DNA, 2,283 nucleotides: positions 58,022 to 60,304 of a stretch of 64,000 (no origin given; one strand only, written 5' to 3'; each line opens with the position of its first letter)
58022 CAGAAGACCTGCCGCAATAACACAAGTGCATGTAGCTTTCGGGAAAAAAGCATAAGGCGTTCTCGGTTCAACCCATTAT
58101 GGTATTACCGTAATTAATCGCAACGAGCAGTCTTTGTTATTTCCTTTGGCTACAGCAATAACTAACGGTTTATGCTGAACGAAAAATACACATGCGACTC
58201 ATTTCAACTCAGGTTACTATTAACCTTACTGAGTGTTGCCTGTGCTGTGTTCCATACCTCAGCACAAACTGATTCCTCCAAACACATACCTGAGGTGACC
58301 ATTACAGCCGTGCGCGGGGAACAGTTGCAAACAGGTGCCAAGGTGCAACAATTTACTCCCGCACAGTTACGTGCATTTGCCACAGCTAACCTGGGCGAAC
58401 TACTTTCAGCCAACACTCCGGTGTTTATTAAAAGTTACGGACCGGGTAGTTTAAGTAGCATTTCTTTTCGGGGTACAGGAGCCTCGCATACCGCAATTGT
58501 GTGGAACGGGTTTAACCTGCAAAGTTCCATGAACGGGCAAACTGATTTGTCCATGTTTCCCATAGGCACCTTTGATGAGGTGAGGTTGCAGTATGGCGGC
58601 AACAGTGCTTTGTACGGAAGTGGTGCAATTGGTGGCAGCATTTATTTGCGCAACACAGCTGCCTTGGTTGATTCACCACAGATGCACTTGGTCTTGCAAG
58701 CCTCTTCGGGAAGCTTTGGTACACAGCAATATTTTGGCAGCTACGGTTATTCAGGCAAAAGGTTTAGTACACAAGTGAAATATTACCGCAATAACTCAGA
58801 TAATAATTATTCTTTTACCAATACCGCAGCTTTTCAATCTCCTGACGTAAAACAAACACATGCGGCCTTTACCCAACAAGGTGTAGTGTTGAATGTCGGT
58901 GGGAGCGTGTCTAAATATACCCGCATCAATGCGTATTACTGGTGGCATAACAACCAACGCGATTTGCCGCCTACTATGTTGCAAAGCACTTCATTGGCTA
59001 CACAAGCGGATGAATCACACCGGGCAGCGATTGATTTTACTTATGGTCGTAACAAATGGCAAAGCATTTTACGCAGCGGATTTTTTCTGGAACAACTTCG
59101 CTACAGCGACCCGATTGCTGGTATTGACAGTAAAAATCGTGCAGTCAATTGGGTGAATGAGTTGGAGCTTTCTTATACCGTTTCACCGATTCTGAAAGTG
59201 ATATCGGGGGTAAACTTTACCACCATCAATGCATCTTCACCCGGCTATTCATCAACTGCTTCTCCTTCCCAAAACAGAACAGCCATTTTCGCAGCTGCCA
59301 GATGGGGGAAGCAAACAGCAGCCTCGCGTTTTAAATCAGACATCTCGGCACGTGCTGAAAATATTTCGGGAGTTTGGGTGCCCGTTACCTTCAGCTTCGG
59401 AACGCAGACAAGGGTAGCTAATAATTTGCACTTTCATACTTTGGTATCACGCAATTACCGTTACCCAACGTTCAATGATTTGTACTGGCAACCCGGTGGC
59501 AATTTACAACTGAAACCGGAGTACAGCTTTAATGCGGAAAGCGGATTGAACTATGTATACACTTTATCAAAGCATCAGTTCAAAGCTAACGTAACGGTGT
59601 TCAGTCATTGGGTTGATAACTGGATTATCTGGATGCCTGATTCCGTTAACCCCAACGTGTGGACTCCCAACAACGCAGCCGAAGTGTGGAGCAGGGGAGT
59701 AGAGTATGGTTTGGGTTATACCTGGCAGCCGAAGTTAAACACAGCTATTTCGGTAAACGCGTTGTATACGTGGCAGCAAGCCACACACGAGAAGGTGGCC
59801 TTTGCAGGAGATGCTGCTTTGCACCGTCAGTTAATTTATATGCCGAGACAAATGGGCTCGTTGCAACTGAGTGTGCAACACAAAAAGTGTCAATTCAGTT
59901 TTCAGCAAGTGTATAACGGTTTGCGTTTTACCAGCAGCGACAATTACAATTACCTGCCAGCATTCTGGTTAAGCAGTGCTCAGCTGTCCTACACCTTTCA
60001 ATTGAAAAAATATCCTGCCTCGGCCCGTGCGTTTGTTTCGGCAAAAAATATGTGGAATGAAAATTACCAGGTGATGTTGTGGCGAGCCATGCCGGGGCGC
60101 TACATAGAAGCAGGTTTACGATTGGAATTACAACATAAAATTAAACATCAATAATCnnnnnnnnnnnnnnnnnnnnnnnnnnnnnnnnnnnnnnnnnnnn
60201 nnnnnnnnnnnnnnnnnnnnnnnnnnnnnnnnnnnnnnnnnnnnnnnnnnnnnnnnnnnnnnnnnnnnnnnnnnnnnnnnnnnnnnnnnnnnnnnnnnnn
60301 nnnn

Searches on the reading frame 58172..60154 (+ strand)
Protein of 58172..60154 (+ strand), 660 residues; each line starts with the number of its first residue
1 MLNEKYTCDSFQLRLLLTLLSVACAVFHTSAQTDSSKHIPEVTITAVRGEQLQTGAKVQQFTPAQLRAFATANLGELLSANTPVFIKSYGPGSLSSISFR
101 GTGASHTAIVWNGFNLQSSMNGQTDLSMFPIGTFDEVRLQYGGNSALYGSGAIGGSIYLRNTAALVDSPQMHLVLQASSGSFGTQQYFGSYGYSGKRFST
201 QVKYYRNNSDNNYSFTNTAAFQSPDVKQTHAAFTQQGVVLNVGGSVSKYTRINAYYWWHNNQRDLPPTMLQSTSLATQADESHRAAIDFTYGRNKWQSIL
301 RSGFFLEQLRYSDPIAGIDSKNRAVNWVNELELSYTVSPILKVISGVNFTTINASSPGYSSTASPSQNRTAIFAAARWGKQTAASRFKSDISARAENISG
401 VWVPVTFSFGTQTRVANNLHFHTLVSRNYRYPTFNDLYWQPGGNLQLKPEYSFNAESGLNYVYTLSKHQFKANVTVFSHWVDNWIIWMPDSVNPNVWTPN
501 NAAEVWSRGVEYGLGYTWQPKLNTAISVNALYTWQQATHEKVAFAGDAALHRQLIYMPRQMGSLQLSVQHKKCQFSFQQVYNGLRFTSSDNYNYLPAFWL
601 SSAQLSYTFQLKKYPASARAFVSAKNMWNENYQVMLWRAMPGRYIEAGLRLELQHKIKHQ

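Call 3: search_protein_families(library=pfam, proteins=[window:58172-60154:+], max_evalue=0.1)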
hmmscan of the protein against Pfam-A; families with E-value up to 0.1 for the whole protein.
window:58172-60154:+ (660 aa): 1 family
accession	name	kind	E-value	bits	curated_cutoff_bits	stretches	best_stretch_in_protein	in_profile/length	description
PF07715.20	Plug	-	1.4e-17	64.6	23.9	1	52-155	3-106/107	TonB-dependent Receptor Plug Domain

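Call 4: search_protein_families(library=ncbifam, proteins=[window:58172-60154:+], max_evalue=0.1)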
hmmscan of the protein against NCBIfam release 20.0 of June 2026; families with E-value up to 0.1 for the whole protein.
window:58172-60154:+ (660 aa): 8 families
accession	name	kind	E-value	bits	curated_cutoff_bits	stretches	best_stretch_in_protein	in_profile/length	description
TIGR01779.1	TonB-B12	equivalog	6.2e-29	101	599.7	1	16-644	6-605/614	TonB-dependent vitamin B12 receptor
NF007926.1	PRK10641.1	equivalog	3e-18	65.7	836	1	18-586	7-550/617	TonB-dependent vitamin B12 receptor BtuB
TIGR01785.1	TonB-hemin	subfamily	6.3e-17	61.3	316.85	2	41-291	3-262/677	TonB-dependent heme/hemoglobin receptor family protein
TIGR01786.1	TonB-hemlactrns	subfamily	2e-15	56.2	323.75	2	41-266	2-243/719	TonB-dependent hemoglobin/transferrin/lactoferrin family receptor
NF010010.0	PRK13483.1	equivalog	4.3e-09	34.9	927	2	17-181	9-185/660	ligand-gated channel protein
NF049945.1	TonB_dep_FCYXU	equivalog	3.9e-05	22.5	825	1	96-217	97-222/697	TonB-dependent receptor, FCYXU motif-type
NF007478.2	PRK10064.1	equivalog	5.3e-05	21.7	745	1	18-158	13-154/663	catecholate siderophore receptor CirA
TIGR01776.1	TonB-tbp-lbp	subfamily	0.0057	14.6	468.8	0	137-160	164-187/946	lactoferrin/transferrin family TonB-dependent receptor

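Call 57: search_solved_structures(query=window:58172-60154:+, max_evalue=0.00001)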
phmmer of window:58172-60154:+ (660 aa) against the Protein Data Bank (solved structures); distinct sequences matched with E-value up to 0.00001: 10.
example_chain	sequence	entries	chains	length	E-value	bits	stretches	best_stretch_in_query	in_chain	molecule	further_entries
8p98_A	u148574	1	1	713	6.9e-47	163.6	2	385-646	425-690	Vitamin B12 transporter BtuB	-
8bmx_C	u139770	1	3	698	1e-46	163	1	33-646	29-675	Putative TonB-linked outer membrane receptor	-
8p97_A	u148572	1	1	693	4.8e-46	160.8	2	385-646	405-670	TonB-dependent receptor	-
8blw_A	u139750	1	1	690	7.8e-26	94.1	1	15-648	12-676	Vitamin B12 transporter BtuB1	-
1nqe_A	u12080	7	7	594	1.7e-10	43.4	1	67-171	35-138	Vitamin B12 receptor | Vitamin B12 transporter btuB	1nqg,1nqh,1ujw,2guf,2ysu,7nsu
1nqf_A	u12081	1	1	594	1.7e-10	43.4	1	67-171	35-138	Vitamin B12 receptor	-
3rgn_A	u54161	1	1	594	1.7e-10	43.4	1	67-171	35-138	Vitamin B12 transporter BtuB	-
3rgm_A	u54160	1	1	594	1.8e-10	43.3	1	67-170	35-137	Vitamin B12 transporter BtuB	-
2gsk_A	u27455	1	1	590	1.9e-10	43.2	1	70-171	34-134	Vitamin B12 transporter btuB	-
3m8b_A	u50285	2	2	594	2.2e-10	43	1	86-171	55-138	Vitamin B12 transporter btuB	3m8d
